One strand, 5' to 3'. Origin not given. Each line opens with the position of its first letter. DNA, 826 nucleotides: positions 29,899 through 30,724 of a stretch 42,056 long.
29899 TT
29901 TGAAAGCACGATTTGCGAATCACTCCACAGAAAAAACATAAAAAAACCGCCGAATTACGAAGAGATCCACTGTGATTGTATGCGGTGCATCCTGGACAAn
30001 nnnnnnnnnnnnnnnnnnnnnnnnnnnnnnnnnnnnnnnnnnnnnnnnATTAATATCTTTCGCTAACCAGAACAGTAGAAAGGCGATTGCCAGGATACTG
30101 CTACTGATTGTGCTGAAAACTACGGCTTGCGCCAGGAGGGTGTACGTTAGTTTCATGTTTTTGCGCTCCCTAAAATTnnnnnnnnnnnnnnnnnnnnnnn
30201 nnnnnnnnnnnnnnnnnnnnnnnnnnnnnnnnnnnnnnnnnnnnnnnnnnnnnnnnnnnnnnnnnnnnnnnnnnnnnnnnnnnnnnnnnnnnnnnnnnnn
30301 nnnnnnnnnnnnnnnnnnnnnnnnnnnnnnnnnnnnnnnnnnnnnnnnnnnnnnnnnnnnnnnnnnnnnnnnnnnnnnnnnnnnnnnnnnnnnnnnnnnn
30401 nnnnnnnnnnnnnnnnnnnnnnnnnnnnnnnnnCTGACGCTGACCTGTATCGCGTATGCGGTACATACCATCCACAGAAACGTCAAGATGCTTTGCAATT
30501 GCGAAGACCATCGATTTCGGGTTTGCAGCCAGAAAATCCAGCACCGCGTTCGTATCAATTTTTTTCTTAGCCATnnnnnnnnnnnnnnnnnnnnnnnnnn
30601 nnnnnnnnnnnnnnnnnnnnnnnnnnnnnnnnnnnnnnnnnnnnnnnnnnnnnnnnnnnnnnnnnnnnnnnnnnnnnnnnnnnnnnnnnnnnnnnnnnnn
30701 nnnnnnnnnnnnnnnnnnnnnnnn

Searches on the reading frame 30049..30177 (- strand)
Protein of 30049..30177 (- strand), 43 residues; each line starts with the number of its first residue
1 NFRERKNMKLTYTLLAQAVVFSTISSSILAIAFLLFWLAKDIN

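Call 11: search_protein_families(library=ncbifam, proteins=[window:30049-30156:-], max_evalue=1)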
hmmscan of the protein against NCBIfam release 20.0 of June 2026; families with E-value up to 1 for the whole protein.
seq(36 aa): 0 families

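Call 12: search_protein_families(library=phrogs, proteins=[window:30049-30156:-], max_evalue=1)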
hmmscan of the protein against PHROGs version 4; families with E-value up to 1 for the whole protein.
seq(36 aa): 0 families

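Call 13: search_protein_families(library=pfam, proteins=[window:30049-30156:-], max_evalue=1)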
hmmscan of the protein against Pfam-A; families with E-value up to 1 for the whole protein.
seq(36 aa): 0 families

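Call 16: search_dna_similar(query=window:30049-30156:-, collection=phages, mode=protein, max_evalue=10, max_rows=30)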
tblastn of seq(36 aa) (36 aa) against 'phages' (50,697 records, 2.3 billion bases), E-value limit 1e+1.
No match.

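Call 21: find_homologous_proteins(query=window:30049-30177:-, max_evalue=10)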
Query seq(43 aa) (43 aa): 1 proteins with E <= 10 among 1 candidates.
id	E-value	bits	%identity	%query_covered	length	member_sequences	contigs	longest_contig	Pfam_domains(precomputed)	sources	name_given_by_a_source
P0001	9.0e-13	64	100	84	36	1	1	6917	-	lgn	-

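Call 24: find_encoding_contigs(protein=P0001, flank=6000, max_places=6)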
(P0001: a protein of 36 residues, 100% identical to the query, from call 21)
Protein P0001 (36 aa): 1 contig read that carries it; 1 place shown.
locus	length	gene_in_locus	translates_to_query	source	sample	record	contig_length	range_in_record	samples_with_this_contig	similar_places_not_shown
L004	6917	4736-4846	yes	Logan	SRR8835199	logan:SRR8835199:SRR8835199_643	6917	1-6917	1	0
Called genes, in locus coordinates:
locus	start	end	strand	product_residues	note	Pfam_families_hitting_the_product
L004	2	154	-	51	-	?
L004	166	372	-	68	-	PF27398:KilR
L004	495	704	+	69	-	-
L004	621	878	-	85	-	-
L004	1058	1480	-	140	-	PF13384:HTH_23 (faint), PF01381:HTH_3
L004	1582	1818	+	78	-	PF15943:YdaS_toxin (weak)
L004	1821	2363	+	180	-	PF06254:YdaT_toxin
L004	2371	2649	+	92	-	PF06689:zf-C4_ClpX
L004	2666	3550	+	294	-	-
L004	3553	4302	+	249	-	PF01695:IstB_IS21, PF00308:Bac_DnaA (weak)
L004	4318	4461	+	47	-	-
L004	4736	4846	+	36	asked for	-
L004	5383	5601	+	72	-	-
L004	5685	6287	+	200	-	PF07105:DUF1367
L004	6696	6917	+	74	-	?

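Call 66: search_protein_families(library=padloc, proteins=[window:30049-30156:-], max_evalue=1)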
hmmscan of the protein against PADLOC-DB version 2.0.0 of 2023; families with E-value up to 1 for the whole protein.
seq(36 aa): 0 families

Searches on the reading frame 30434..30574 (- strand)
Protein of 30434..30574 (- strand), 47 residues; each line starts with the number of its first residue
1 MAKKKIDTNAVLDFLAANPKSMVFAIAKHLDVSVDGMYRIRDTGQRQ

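Call 11: search_protein_families(library=ncbifam, proteins=[window:30434-30574:-], max_evalue=1)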
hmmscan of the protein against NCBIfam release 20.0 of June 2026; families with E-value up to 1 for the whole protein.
seq(47 aa): 0 families

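Call 12: search_protein_families(library=phrogs, proteins=[window:30434-30574:-], max_evalue=1)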
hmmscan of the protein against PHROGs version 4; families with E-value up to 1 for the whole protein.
seq(47 aa): 2 families
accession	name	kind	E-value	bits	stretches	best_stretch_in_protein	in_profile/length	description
phrog_1687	-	transcription regulation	0.0039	18.2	1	1-34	61-94/162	MarR family transcrition regulator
phrog_686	-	DNA, RNA and nucleotide metabolism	0.14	13.5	1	26-47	54-75/76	HTH DNA binding protein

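Call 13: search_protein_families(library=pfam, proteins=[window:30434-30574:-], max_evalue=1)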
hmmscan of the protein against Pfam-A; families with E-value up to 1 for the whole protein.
seq(47 aa): 0 families

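Call 22: find_homologous_proteins(query=window:30434-30574:-, max_evalue=1)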
Query seq(47 aa) (47 aa): 1 proteins with E <= 1 among 1 candidates.
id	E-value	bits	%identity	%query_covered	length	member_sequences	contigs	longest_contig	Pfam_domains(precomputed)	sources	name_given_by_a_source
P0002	1.7e-22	94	100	100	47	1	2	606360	-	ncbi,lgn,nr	ncbi:hypothetical protein [Escherichia sp. E1130]|nr:hypothetical protein [Escherichia sp. E1130]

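Call 23: find_encoding_contigs(protein=P0002, flank=6000, max_places=6)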
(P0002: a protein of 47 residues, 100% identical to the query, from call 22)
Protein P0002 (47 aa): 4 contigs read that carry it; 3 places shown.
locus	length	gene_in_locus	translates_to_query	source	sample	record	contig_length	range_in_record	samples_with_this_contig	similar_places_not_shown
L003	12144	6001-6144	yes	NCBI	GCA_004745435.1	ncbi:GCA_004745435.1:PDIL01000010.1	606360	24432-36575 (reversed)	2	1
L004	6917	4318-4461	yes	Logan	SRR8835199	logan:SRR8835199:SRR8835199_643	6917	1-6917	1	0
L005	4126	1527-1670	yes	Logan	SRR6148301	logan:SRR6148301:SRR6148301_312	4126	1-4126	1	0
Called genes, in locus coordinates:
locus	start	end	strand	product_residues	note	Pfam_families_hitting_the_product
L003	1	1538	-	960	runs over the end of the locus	PF06630:Exonuc_VIII, PF12684:DUF3799 (faint)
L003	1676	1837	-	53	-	PF27493:YdaE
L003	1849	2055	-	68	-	PF27398:KilR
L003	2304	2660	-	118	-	-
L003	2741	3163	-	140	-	PF13384:HTH_23 (faint), PF01381:HTH_3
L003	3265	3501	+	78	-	PF15943:YdaS_toxin (weak)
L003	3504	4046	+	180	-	PF06254:YdaT_toxin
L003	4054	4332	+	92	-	PF06689:zf-C4_ClpX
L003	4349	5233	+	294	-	-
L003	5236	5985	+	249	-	PF01695:IstB_IS21, PF00308:Bac_DnaA (weak)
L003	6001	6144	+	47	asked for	-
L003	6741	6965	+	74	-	PF06183:DinI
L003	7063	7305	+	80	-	-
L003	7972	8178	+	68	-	-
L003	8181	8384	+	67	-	PF07463:NUMOD4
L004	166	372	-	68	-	PF27398:KilR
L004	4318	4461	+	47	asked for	-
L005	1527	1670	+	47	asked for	-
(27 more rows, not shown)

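Call 53: search_protein_representatives(protein=window:30434-30574:-)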
Query: 47 residues. Proteins with E-value up to 0.001 (for the whole library): 7; up to 1e-10: 3; up to 1e-30: 0. The best 7 are listed.
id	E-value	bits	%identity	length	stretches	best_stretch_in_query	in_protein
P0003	2.3e-25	100.8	35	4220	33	8-44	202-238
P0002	5.4e-23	93.5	100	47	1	1-47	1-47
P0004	2.0e-14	67.3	42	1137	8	17-40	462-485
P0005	1.7e-08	49.2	42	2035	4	15-36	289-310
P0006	4.0e-07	45.0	33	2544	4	12-38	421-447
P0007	2.4e-06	42.6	35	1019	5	9-40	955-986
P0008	3.6e-05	39.0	29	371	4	7-40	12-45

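Call 54: search_protein_families(library=pfam, proteins=[P0008, P0007, P0004], max_evalue=0.001)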
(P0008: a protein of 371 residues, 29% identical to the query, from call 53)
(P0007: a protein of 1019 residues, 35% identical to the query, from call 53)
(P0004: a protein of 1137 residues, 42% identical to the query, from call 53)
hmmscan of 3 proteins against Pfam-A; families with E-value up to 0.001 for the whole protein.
P0008 (371 aa): 32 families (the best 25 are shown)
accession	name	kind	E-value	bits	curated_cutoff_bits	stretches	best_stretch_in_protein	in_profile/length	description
PF13412.12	HTH_24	-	4.5e-25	87.4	21.9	0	333-360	11-38/48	Winged helix-turn-helix DNA-binding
PF08279.18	HTH_11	-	1.7e-17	63.4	25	0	175-200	12-37/55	HTH domain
PF01710.22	HTH_Tnp_IS630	-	1.2e-15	58.1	21.3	2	171-271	13-110/119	Transposase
PF13518.12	HTH_28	-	1.2e-15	57.7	25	0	286-312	12-38/52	Helix-turn-helix domain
PF09012.17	FeoC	-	4.7e-15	55.9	21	0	329-357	4-32/69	FeoC like transcriptional regulator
PF12802.13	MarR_2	-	3.3e-14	53.2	27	0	225-254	13-43/61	MarR family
PF12728.13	HTH_17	-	8.4e-13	48.8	27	0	179-229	2-50/51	Helix-turn-helix domain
PF19187.6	HTH_PafC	-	1.4e-12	47.9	32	0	225-253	12-40/115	PafC helix-turn-helix domain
PF08220.18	HTH_DeoR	-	8.4e-12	45.1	21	0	169-197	5-33/57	DeoR-like helix-turn-helix domain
PF01047.28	MarR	-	1.6e-11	44.4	24.6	0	227-254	13-40/59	MarR family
PF13384.12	HTH_23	-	4.4e-11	42.7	24.6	0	27-49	19-41/50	Homeodomain-like domain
PF01022.26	HTH_5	-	1.7e-09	37.8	22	0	172-196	9-33/47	Bacterial regulatory protein, arsR family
PF13613.12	HTH_Tnp_4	-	1.3e-08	34.8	27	0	345-361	25-41/53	Helix-turn-helix of DDE superfamily endonuclease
PF01418.23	HTH_6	-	1.6e-08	34.8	28.3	0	268-314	12-62/77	Helix-turn-helix domain, rpiR family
PF05043.19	Mga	-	3.7e-08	34.3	21.1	0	329-369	20-60/87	Mga helix-turn-helix domain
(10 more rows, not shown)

P0007 (1019 aa): 40 families (the best 25 are shown)
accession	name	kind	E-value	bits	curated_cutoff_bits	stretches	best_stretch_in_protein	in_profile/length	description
PF13412.12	HTH_24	-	7.2e-45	150.8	21.9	6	882-924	3-45/48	Winged helix-turn-helix DNA-binding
PF08279.18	HTH_11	-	7.6e-29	99.8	25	3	953-994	1-43/55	HTH domain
PF13404.12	HTH_AsnC-type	-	2.4e-23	82.1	27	1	886-921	7-42/42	AsnC-type helix-turn-helix domain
PF13384.12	HTH_23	-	2.9e-22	78.2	24.6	1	878-924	1-45/50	Homeodomain-like domain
PF12802.13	MarR_2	-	5.3e-19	68.6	27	0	956-994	9-48/61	MarR family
PF04851.21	ResIII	-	1.8e-16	60.9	22.5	1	149-318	6-162/164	Type III restriction enzyme, res subunit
PF01047.28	MarR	-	5.1e-16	58.8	24.6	1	886-928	7-49/59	MarR family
PF00271.37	Helicase_C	-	1.2e-14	54.9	23.5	1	415-513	13-109/110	Helicase conserved C-terminal domain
PF09339.16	HTH_IclR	-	1.4e-14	54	22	0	956-994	7-46/52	IclR helix-turn-helix domain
PF08280.17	HTH_Mga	-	3e-14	53.2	23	0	952-992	5-45/59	M protein trans-acting positive regulator (MGA) HTH domain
PF05043.19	Mga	-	3.2e-14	53.7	21.1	0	670-712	14-56/87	Mga helix-turn-helix domain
PF01978.25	TrmB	-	5.1e-14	52.3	25.6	0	750-783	17-49/68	Sugar-specific transcriptional regulator TrmB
PF06163.17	DUF977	-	1.3e-13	51.6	22.1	0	669-720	9-60/134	Bacterial protein of unknown function (DUF977)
PF05331.17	DUF742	-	2.2e-13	50.5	27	0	588-642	29-81/114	Protein of unknown function (DUF742)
PF13565.12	HTH_32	-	6.8e-12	46.2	33.7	0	740-776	30-72/73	Homeodomain-like domain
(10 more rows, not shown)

P0004 (1137 aa): 2 families
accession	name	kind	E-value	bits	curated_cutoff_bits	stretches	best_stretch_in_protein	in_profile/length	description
PF00404.24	Dockerin_1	-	6.4e-07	29.9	22.9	1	766-814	10-57/57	Dockerin type I domain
PF00963.24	Cohesin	-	0.0008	20.1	24.1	0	911-975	11-76/139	Cohesin domain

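Call 66: search_protein_families(library=padloc, proteins=[window:30434-30574:-], max_evalue=1)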
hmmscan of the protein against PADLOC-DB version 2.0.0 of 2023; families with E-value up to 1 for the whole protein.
seq(47 aa): 0 families
